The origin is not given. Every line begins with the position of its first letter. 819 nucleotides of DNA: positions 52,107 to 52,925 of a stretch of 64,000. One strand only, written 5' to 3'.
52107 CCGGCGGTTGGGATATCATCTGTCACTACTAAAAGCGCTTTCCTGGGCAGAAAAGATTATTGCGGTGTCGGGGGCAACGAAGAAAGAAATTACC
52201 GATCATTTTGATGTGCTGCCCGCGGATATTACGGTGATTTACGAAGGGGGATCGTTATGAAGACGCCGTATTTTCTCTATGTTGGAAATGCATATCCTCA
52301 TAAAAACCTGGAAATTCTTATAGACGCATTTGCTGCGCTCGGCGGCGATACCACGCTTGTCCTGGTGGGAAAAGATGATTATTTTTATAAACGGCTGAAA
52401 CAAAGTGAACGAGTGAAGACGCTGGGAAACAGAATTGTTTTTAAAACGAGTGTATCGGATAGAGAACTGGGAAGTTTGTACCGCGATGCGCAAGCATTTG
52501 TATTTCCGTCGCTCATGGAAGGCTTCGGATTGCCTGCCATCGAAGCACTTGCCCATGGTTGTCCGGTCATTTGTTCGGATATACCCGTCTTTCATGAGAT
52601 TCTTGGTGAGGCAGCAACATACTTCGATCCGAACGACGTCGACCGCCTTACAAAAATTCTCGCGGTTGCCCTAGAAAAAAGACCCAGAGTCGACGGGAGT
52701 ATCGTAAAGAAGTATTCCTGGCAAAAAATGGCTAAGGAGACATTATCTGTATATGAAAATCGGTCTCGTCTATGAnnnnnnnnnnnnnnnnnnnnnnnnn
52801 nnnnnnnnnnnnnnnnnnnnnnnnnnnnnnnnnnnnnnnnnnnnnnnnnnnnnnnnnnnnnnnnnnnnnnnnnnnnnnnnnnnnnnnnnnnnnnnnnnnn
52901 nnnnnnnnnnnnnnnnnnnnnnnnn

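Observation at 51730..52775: GT4 glycosyltransferase split exactly at the inter-domain boundary; a +1 slip in a G5 tract restores a single ORF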

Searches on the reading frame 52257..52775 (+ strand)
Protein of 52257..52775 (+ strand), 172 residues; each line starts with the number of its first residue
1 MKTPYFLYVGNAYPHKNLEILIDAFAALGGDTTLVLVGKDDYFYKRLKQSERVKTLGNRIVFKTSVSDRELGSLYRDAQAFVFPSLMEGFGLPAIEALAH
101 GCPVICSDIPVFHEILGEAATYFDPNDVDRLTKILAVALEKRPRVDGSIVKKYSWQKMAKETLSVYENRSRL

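Call 3: search_protein_families(library=pfam, proteins=[window:52257-52772:+], max_evalue=0.01)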
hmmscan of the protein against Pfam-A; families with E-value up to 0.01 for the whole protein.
window:52257-52772:+ (172 aa): 3 families
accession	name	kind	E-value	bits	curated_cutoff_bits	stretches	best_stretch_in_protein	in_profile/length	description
PF00534.26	Glycos_transf_1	-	4.4e-30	104.9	26.4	1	2-142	14-159/172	Glycosyl transferases group 1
PF13692.12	Glyco_trans_1_4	-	1.6e-25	90.5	27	1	4-136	2-137/142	Glycosyl transferases group 1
PF20706.3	GT4-conflict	-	2.5e-10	40.4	26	1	6-118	200-322/385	Family 4 Glycosyltransferase in conflict systems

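Call 8: find_encoding_contigs(protein=window:52257-52775:+, flank=6000, max_places=10)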
Protein window:52257-52775:+ (172 aa): 2 contigs read that carry it; 1 place shown.
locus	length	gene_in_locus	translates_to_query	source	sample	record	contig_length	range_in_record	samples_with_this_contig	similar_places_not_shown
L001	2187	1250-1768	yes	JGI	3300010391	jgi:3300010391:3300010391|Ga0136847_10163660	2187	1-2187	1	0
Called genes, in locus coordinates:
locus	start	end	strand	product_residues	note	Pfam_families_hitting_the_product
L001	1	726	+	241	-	?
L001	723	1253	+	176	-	PF13439:Glyco_transf_4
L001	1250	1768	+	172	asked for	PF00534:Glycos_transf_1, PF13692:Glyco_trans_1_4, PF20706:GT4-conflict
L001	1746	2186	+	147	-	?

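Call 29: find_homologous_proteins(query=window:52257-52772:+, max_evalue=1e-20)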
Query window:52257-52772:+ (172 aa): 388 proteins with E <= 1e-20 among 622 candidates; the best 120 are listed.
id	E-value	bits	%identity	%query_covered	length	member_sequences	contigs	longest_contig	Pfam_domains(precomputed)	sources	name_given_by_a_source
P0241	1.9e-109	381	100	100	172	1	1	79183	PF00534.27,PF20706.4,PF13692.13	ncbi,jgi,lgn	-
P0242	1.6e-73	264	72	100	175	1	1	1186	PF00534.27,PF20706.4,PF13692.13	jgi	jgi:glycosyltransferase involved in cell wall biosynthesis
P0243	2.1e-73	263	74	97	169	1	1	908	PF00534.27,PF20706.4,PF13692.13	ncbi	-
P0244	6.0e-71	255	70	97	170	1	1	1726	PF00534.27,PF20706.4,PF13692.13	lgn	-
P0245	4.1e-68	246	65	100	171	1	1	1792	PF00534.27,PF20706.4,PF13692.13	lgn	-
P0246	8.7e-67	242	66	99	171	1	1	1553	PF00534.27,PF20706.4,PF13692.13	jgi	-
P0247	1.1e-66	242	68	97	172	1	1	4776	PF00534.27,PF20706.4,PF13692.13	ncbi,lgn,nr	ncbi:MAG: glycosyltransferase family 1 protein [Candidatus Gottesmanbacteria bacterium]|nr:glycosylt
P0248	1.8e-66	241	66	100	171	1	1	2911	PF00534.27,PF20706.4,PF13692.13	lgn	-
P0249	3.3e-66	240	68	97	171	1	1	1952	PF00534.27,PF20706.4,PF13692.13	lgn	-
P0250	5.2e-66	239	66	100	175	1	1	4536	PF00534.27,PF20706.4,PF13692.13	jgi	jgi:glycosyltransferase involved in cell wall biosynthesis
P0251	2.6e-65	237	64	100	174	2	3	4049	PF00534.27,PF20706.4,PF13692.13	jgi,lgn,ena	jgi:glycosyltransferase involved in cell wall biosynthesis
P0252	2.1e-62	228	63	100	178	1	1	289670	PF00534.27,PF20706.4,PF13692.13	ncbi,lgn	-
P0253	5.4e-58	213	62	100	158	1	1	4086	PF00534.27,PF20706.4,PF13692.13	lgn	-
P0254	8.4e-58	213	59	100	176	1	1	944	PF00534.27,PF20706.4,PF13692.13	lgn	-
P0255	1.1e-57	212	66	97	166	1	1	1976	PF00534.27,PF20706.4,PF13692.13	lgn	-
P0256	3.8e-57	211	58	99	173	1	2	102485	PF00534.27,PF20706.4,PF13692.13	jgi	jgi:glycosyltransferase involved in cell wall biosynthesis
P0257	6.3e-57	210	62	98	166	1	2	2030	PF00534.27,PF20706.4,PF13692.13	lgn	-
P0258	6.7e-56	206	56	100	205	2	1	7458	PF00534.27,PF20706.4,PF13692.13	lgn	-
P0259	1.3e-55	206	60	100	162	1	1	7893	PF00534.27,PF20706.4,PF13692.13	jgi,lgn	jgi:glycosyltransferase involved in cell wall biosynthesis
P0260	3.4e-55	204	62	98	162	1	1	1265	PF00534.27,PF20706.4,PF13692.13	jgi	jgi:glycosyltransferase involved in cell wall biosynthesis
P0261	3.9e-55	204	60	100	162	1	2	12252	PF00534.27,PF20706.4,PF13692.13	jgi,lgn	jgi:glycosyltransferase involved in cell wall biosynthesis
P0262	5.9e-55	203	62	99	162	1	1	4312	PF00534.27,PF20706.4,PF13692.13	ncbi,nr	ncbi:MAG: glycosyltransferase family 1 protein [Candidatus Gottesmanbacteria bacterium]|nr:glycosylt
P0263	1.6e-54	202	62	98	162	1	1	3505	PF00534.27,PF20706.4,PF13692.13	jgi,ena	-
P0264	1.8e-54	202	61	98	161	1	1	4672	PF00534.27,PF20706.4,PF13692.13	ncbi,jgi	jgi:glycosyltransferase involved in cell wall biosynthesis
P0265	2.5e-54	201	61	99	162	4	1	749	PF00534.27,PF20706.4,PF13692.13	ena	-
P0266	3.3e-54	201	61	98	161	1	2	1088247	PF00534.27,PF20706.4,PF13692.13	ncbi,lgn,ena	-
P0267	4.8e-54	200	60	100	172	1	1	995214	PF00534.27,PF20706.4,PF13692.13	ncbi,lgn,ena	-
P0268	5.9e-54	200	59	99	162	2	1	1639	PF00534.27,PF20706.4,PF13692.13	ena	-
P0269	2.2e-53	198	60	98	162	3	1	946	PF00534.27,PF20706.4,PF13692.13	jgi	-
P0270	9.4e-53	196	61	100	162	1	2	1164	PF00534.27,PF20706.4,PF13692.13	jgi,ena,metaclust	metaclust:\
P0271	1.8e-52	195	61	97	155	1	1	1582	PF00534.27,PF20706.4,PF13692.13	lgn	-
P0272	4.7e-52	194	59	100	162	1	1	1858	PF00534.27,PF20706.4,PF13692.13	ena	-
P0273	4.9e-52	194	54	98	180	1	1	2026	PF00534.27,PF13524.13,PF20706.4,PF13692.13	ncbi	-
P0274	5.2e-52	194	59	100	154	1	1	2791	PF00534.27,PF20706.4,PF13692.13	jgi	jgi:glycosyltransferase involved in cell wall biosynthesis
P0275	1.0e-51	193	58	100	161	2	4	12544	PF00534.27,PF13524.13,PF20706.4,PF13692.13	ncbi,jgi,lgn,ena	-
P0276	1.7e-51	192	60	98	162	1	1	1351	PF00534.27,PF20706.4,PF13692.13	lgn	-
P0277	3.8e-51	191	53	97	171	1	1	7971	PF00534.27,PF20706.4,PF13692.13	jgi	jgi:glycosyltransferase involved in cell wall biosynthesis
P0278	6.8e-51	190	53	95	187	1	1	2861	PF00534.27,PF13524.13,PF20706.4,PF13692.13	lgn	-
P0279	7.8e-51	190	53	95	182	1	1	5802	PF00534.27,PF20706.4,PF13692.13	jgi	jgi:glycosyltransferase involved in cell wall biosynthesis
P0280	1.2e-50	189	57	98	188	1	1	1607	PF00534.27,PF20706.4,PF13692.13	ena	-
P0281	2.1e-50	189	53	95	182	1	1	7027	PF00534.27,PF13524.13,PF20706.4,PF13692.13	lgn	-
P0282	2.9e-50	188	58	100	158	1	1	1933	PF00534.27,PF20706.4,PF13692.13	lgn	-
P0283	3.5e-50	188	56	97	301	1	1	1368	PF00534.27,PF13439.13,PF13692.13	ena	-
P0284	3.6e-50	188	54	95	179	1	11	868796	PF00534.27,PF20706.4,PF13692.13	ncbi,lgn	-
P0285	7.0e-50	187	58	100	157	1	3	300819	PF00534.27,PF20706.4,PF13692.13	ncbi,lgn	-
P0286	1.1e-49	186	57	100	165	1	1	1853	PF00534.27,PF20706.4,PF13692.13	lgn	-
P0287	2.1e-49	185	59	100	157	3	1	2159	PF00534.27,PF20706.4,PF13692.13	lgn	-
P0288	3.2e-49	185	53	100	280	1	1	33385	PF00534.27,PF13439.13,PF20706.4,PF13692.13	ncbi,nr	ncbi:glycosyltransferase family 4 protein, partial [Candidatus Gottesmanbacteria bacterium]|nr:glyco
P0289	4.1e-49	184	58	100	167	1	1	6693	PF00534.27,PF20706.4,PF13692.13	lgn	-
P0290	7.9e-49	183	58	100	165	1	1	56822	PF00534.27,PF20706.4,PF13692.13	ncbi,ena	-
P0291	9.8e-49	183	58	99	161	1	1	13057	PF00534.27,PF20706.4,PF13692.13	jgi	jgi:glycosyltransferase involved in cell wall biosynthesis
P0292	1.3e-48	183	51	99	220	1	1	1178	PF00534.27,PF20706.4,PF13692.13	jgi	jgi:glycosyltransferase involved in cell wall biosynthesis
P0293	1.5e-48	183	58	99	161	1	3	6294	PF00534.27,PF20706.4,PF13692.13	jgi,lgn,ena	-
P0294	1.9e-48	182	56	94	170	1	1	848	PF00534.27,PF20706.4,PF13692.13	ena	-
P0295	2.1e-48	182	55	97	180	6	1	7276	PF00534.27,PF20706.4,PF13692.13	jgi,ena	-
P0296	2.1e-48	182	57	100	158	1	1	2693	PF00534.27,PF20706.4,PF13692.13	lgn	-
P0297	2.7e-48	182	55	97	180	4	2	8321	PF00534.27,PF20706.4,PF13692.13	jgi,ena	-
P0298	2.8e-48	182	55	98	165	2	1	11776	PF00534.27,PF20706.4,PF13692.13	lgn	-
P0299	4.1e-48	181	51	97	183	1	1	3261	PF00534.27,PF20706.4,PF13692.13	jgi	-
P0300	4.2e-48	181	55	100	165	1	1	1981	PF00534.27,PF20706.4,PF13692.13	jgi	-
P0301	8.1e-48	180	56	95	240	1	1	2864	PF00534.27,PF13439.13,PF20706.4,PF13692.13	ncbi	-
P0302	1.2e-47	180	57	97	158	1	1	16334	PF00534.27,PF20706.4,PF13692.13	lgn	-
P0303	1.6e-47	179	53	99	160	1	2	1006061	PF00534.27,PF20706.4,PF13692.13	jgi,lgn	jgi:glycosyltransferase involved in cell wall biosynthesis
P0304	1.8e-47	179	53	99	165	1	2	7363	PF00534.27,PF20706.4,PF13692.13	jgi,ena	-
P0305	2.3e-47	179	55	100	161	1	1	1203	PF00534.27,PF20706.4,PF13692.13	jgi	jgi:glycosyltransferase involved in cell wall biosynthesis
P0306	2.9e-47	178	50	99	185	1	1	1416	PF00534.27,PF13524.13,PF20706.4,PF13692.13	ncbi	-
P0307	5.0e-47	178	51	98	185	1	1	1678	PF00534.27,PF20706.4,PF13692.13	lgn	-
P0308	5.2e-47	178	54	100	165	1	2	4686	PF00534.27,PF20706.4,PF13692.13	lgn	-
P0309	5.3e-47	178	58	97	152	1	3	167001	PF00534.27,PF20706.4,PF13692.13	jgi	jgi:glycosyltransferase involved in cell wall biosynthesis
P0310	6.0e-47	177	57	99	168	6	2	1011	PF00534.27,PF20706.4,PF13692.13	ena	-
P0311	6.3e-47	177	51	98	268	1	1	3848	PF00534.27,PF13439.13,PF20706.4,PF13692.13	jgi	jgi:glycosyltransferase involved in cell wall biosynthesis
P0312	6.9e-47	177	54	98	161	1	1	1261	PF00534.27,PF20706.4,PF13692.13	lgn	-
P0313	1.1e-46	176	53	100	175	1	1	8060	PF00534.27,PF20706.4,PF13692.13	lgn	-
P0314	1.3e-46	176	58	100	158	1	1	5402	PF00534.27,PF20706.4,PF13692.13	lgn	-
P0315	1.7e-46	176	54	97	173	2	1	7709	PF00534.27,PF20706.4,PF13692.13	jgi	-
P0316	2.1e-46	176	51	95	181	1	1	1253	PF00534.27,PF20706.4,PF13692.13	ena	-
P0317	3.5e-46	175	57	98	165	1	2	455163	PF00534.27,PF20706.4,PF13692.13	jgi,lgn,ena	jgi:glycosyltransferase involved in cell wall biosynthesis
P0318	4.4e-46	175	51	96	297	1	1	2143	PF00534.27,PF13439.13,PF20706.4,PF13692.13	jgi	jgi:glycosyltransferase involved in cell wall biosynthesis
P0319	4.7e-46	174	51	98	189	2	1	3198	PF00534.27,PF20706.4,PF13692.13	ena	-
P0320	5.8e-46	174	56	100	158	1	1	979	PF00534.27,PF20706.4,PF13692.13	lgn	-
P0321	6.1e-46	174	53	98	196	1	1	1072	PF00534.27,PF20706.4,PF13692.13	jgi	jgi:glycosyltransferase involved in cell wall biosynthesis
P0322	7.7e-46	174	49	97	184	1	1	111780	PF00534.27,PF20706.4,PF13692.13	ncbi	ncbi:MAG: glycosyltransferase family 1 protein [Candidatus Gottesmanbacteria bacterium]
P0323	8.1e-46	174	51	95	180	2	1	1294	PF00534.27,PF20706.4,PF13692.13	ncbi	-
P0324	8.1e-46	174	55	96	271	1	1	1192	PF00534.27,PF13579.13,PF13439.13,PF20706.4,PF13692.13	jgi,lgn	jgi:glycosyltransferase involved in cell wall biosynthesis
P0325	8.8e-46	174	55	100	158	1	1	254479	PF00534.27,PF20706.4,PF13692.13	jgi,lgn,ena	-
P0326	9.4e-46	173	57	97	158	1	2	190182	PF00534.27,PF20706.4,PF13692.13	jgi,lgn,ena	-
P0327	1.3e-45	173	51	98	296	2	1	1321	PF00534.27,PF13524.13,PF13439.13,PF20706.4,PF13692.13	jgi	-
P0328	1.8e-45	173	51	95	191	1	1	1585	PF00534.27,PF20706.4,PF13692.13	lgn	-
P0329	2.5e-45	172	55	98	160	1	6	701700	PF00534.27,PF20706.4,PF13692.13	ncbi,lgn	-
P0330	2.6e-45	172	54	100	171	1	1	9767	PF00534.27,PF20706.4,PF13692.13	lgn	-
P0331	3.0e-45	172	48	98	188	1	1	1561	PF00534.27,PF13524.13,PF20706.4,PF13692.13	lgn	-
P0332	3.2e-45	172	50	99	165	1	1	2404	PF00534.27,PF20706.4,PF13692.13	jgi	-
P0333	3.5e-45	172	51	97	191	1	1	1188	PF00534.27,PF20706.4,PF13692.13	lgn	-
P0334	5.3e-45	171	55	100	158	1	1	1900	PF00534.27,PF20706.4,PF13692.13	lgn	-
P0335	8.7e-45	170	53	98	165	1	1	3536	PF00534.27,PF20706.4,PF13692.13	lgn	-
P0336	9.8e-45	170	50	100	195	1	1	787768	PF00534.27,PF13524.13,PF20706.4,PF13692.13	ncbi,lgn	-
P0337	1.2e-44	170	51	99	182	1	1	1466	PF00534.27,PF20706.4,PF13692.13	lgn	-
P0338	1.6e-44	169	51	97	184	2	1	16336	PF00534.27,PF20706.4,PF13692.13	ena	-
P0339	2.0e-44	169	49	97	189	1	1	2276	PF00534.27,PF20706.4,PF13692.13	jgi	jgi:glycosyltransferase involved in cell wall biosynthesis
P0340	2.1e-44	169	52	99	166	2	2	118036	PF00534.27,PF20706.4,PF13692.13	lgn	-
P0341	2.3e-44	169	51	99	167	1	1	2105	PF00534.27,PF20706.4,PF13692.13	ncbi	-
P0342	2.6e-44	169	49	93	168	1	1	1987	PF00534.27,PF20706.4,PF13692.13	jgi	-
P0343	3.1e-44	169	53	97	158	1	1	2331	PF00534.27,PF13524.13,PF20706.4,PF13692.13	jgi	jgi:glycosyltransferase involved in cell wall biosynthesis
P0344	3.7e-44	168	49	98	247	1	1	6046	PF00534.27,PF13439.13,PF20706.4,PF13692.13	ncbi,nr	ncbi:MAG: hypothetical protein COX78_04185 [Candidatus Levybacteria bacterium CG_4_10_14_0_2_um_filt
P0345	4.2e-44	168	52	96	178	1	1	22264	PF00534.27,PF13692.13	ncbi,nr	ncbi:MAG: glycosyltransferase family 1 protein, partial [bacterium]|nr:glycosyltransferase family 1 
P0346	5.3e-44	168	44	97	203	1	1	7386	PF00534.27,PF20706.4,PF13692.13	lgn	-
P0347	6.0e-44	168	48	98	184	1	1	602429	PF00534.27,PF20706.4,PF13692.13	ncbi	-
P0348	6.5e-44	167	52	97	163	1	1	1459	PF00534.27,PF20706.4,PF13692.13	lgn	-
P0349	6.5e-44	167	51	95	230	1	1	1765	PF00534.27,PF20706.4,PF13692.13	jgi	-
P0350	8.0e-44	167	53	100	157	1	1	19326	PF00534.27,PF20706.4,PF13692.13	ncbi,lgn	-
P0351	1.3e-43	167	47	95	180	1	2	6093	PF00534.27,PF20706.4,PF13692.13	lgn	-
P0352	1.6e-43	166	54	98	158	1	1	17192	PF00534.27,PF20706.4,PF13692.13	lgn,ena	-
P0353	1.6e-43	166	51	97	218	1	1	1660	PF00534.27,PF20706.4,PF13692.13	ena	-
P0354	1.7e-43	166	52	98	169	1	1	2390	PF00534.27,PF20706.4,PF13692.13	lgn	-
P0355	2.3e-43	166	50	100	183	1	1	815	PF00534.27,PF20706.4,PF13692.13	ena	-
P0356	2.3e-43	166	50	96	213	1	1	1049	PF00534.27,PF20706.4,PF13692.13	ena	-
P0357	2.9e-43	165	54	97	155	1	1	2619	PF00534.27,PF20706.4,PF13692.13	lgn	-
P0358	3.4e-43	165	54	97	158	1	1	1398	PF00534.27,PF20706.4,PF13692.13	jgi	jgi:glycosyltransferase involved in cell wall biosynthesis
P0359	3.7e-43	165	51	95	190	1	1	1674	PF00534.27,PF20706.4,PF13692.13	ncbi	-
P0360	3.7e-43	165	53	100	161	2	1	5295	PF00534.27,PF20706.4,PF13692.13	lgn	-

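Call 32: find_encoding_contigs(protein=P0242, flank=3000, max_places=3)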
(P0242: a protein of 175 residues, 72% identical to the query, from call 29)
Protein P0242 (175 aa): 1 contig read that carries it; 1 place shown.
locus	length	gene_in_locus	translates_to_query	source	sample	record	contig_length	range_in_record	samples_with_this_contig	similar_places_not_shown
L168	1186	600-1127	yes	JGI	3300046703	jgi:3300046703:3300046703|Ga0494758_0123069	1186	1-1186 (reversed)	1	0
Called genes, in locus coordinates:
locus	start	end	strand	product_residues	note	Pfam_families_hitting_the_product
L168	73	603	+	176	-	PF13439:Glyco_transf_4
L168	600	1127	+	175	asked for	PF00534:Glycos_transf_1, PF13692:Glyco_trans_1_4, PF20706:GT4-conflict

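Call 33: find_encoding_contigs(protein=P0335, flank=3000, max_places=2)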
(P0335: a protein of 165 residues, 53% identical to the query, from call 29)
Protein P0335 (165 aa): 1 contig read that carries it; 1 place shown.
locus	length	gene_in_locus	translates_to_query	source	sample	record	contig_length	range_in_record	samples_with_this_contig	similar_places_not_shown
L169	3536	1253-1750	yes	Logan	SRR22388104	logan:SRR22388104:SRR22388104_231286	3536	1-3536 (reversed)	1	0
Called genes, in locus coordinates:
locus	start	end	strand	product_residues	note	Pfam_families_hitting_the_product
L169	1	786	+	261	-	?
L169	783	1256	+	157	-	PF13439:Glyco_transf_4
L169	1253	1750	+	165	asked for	PF00534:Glycos_transf_1, PF13692:Glyco_trans_1_4, PF20706:GT4-conflict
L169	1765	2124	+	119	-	-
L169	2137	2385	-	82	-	PF05016:ParE_toxin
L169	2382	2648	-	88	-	PF02604:PhdYeFM_antitox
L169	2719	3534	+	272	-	?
